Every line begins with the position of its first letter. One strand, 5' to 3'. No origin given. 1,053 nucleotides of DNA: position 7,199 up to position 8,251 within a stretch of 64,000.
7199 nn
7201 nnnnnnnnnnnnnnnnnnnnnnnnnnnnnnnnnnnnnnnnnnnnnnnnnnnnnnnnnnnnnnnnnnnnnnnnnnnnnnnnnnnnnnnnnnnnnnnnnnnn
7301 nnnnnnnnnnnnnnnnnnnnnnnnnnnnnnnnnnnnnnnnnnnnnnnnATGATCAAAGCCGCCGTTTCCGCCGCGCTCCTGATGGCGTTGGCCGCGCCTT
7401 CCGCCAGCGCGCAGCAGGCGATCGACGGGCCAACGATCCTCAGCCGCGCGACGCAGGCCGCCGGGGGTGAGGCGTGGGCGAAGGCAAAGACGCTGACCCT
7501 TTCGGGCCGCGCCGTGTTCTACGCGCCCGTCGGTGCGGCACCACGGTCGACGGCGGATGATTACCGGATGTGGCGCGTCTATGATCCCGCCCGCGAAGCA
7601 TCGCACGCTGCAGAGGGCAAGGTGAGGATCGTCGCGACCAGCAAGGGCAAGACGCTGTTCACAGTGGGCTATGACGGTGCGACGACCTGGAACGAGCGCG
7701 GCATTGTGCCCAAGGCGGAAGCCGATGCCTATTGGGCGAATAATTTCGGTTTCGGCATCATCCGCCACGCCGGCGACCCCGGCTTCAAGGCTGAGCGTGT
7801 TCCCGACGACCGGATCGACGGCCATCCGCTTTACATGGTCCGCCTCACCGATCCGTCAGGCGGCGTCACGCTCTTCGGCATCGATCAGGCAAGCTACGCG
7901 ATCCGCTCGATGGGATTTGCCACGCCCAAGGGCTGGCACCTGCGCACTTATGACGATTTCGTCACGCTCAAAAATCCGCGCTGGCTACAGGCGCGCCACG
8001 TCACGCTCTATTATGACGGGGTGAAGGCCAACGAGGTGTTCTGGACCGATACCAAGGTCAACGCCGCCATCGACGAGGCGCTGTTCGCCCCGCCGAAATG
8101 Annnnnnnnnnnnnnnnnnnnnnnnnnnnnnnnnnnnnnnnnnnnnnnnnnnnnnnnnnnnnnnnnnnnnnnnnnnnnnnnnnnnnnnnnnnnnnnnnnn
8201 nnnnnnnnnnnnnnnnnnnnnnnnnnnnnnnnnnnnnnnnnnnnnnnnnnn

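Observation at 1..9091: Uncharacterised co-regulated import-and-catabolism system (TBDR, Tat hydrolase, DUF1838, VOC x2, DUF1330, SnoaL, YciI, MFS)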

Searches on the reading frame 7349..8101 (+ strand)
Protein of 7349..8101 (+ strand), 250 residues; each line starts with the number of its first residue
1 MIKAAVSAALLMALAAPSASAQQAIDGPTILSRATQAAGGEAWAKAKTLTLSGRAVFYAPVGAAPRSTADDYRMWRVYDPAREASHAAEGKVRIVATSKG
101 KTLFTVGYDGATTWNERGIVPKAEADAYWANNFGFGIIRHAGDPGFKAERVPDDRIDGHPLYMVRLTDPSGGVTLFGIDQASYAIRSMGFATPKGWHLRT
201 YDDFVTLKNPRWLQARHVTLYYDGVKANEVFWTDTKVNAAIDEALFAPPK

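Call 3: search_protein_families(library=pfam, proteins=[window:7349-8101:+], max_evalue=0.01)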
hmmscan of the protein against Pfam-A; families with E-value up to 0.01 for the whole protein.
window:7349-8101:+ (250 aa): 0 families

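Call 83: find_homologous_proteins(query=window:7349-8101:+, max_evalue=0.00001)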
Query window:7349-8101:+ (250 aa): 756 proteins with E <= 0.00001 among 2187 candidates; the best 120 are listed.
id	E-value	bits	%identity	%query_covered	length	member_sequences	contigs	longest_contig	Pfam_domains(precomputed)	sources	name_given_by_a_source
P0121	2.3e-164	563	100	100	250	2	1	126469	-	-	-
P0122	2.8e-145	500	86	100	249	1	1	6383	-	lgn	-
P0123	9.7e-140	482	84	100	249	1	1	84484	-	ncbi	-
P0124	3.6e-137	474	86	92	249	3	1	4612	-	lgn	-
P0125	2.4e-134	465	84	92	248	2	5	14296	-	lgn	-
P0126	4.4e-128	444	82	90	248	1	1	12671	-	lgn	-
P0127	7.9e-127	440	80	90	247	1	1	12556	-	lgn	-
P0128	3.0e-125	435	76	98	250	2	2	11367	-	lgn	-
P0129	7.3e-124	430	77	98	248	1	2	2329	-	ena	-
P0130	9.1e-124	430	74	100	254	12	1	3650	-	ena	-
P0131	6.0e-123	427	75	100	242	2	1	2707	-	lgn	-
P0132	1.9e-122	426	78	95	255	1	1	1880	-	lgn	-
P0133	4.7e-121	421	77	96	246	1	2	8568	-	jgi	jgi:hypothetical protein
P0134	8.2e-121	420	75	96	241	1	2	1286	-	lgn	-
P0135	1.8e-120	419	74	100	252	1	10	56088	-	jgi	jgi:hypothetical protein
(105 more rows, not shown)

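Call 91: search_protein_families(library=pfam, proteins=[window:7349-8101:+], max_evalue=10)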
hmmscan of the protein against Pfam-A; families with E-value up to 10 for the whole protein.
window:7349-8101:+ (250 aa): 0 families

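Call 92: predict_structure(alignment_id=A2)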
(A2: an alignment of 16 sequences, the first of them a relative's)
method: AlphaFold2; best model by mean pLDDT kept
length: 250 residues; sequences in the alignment: 16
mean_pLDDT: 86.5   pTM: 0.80
mean pLDDT of the five models: 86.5, 86.2, 86.2, 84.5, 84.5
residues with pLDDT >= 90: 155; 70-90: 57; 50-70: 33; < 50: 5
segments of 3 or more residues with pLDDT < 50: 1-3
pLDDT, mean of each block of 10 residues (from residue 1): 51 51 83 93 88 94 88 91 63 96 94 93 87 72 90 95 93 93 95 89 92 94 93 95 91
secondary structure, 60 per line:
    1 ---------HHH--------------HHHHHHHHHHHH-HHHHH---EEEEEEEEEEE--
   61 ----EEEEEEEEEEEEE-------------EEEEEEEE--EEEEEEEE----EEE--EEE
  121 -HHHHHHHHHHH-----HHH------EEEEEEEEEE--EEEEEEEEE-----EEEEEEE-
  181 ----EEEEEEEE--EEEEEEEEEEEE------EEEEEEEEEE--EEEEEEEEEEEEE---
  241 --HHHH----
elements in order: H27-38 H40-44 E48-58 E65-77 E91-98 E101-108 E113-115 E118-120 H122-132 E147-156 E159-167 E173-179 E185-192 E195-206 E213-222 E225-237 H243-246

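Call 97: fold_search(model_id=the predicted structure, library=pdb)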
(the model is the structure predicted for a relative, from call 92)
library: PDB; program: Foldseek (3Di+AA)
matches with E <= 10: 1014; with E <= 0.001: 33
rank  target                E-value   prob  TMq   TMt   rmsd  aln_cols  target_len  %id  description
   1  3bk5                  1.3e-09  1.00  0.50  0.53  10.2       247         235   12  Crystal structure of putative outer membrane lipoprotein-sorting protein domain from Vibrio parahaemolyticus (released 2008-02-05)
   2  3buu_A                1.6e-09  1.00  0.54  0.60   5.8       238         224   11  Crystal structure of LolA superfamily protein NE2245 from Nitrosomonas europaea (released 2008-01-22)
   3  3buu_B                5.7e-09  1.00  0.51  0.57   6.1       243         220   12  Crystal structure of LolA superfamily protein NE2245 from Nitrosomonas europaea (released 2008-01-22)
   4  9tp6_A                6.7e-09  1.00  0.55  0.57   6.1       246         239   13  Structure of LolA3 from Porphyromonas gingivalis (released 2026-02-18)
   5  9tp6_B                8.7e-09  1.00  0.49  0.50  10.7       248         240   12  Structure of LolA3 from Porphyromonas gingivalis (released 2026-02-18)
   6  4z48_A                2.3e-08  1.00  0.52  0.54  10.1       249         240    9  Crystal structure of a DUF1329 family protein (DESPIG_00262) from Desulfovibrio piger ATCC 29098 at 1.75 A resolution (released 2015-04-22)
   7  9tpm                  1.5e-06  1.00  0.56  0.58   5.8       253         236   10  Structure of LolB from Porphyromonas gingivalis (released 2026-02-18)
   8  4mxt                  4.6e-06  1.00  0.38  0.47   9.2       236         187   10  Crystal structure of an Outer-membrane lipoprotein carrier protein (BACUNI_04723) from Bacteroides uniformis ATCC 8492 a (released 2013-10-16)
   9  1iwm_A                1.2e-05  1.00  0.47  0.64   5.2       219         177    9  Crystal Structure of the Outer Membrane Lipoprotein Receptor, LolB (released 2003-07-15)
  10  2v42_B                2.5e-05  1.00  0.34  0.31   7.6       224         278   11  Crystal structure of RseB: a sensor for periplasmic stress response in E. coli (released 2007-08-28)
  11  6in8                  3.2e-05  1.00  0.30  0.28   8.5       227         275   12  Crystal structure of MucB (released 2019-07-24)
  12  8cgm_A                3.6e-05  1.00  0.37  0.45   6.5       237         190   10  Structure of the lipoprotein transporter LolA from Porphyromonas gingivalis (released 2023-06-21)
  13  6jau_A                3.6e-05  1.00  0.31  0.28   8.8       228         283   12  The complex structure of Pseudomonas aeruginosa MucA/MucB. (released 2020-01-29)
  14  2p4b_B                3.6e-05  1.00  0.27  0.26  14.6       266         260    8  Crystal structure of E.coli RseB (released 2007-05-22)
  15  2v42_A                4.0e-05  1.00  0.32  0.29   8.1       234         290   10  Crystal structure of RseB: a sensor for periplasmic stress response in E. coli (released 2007-08-28)
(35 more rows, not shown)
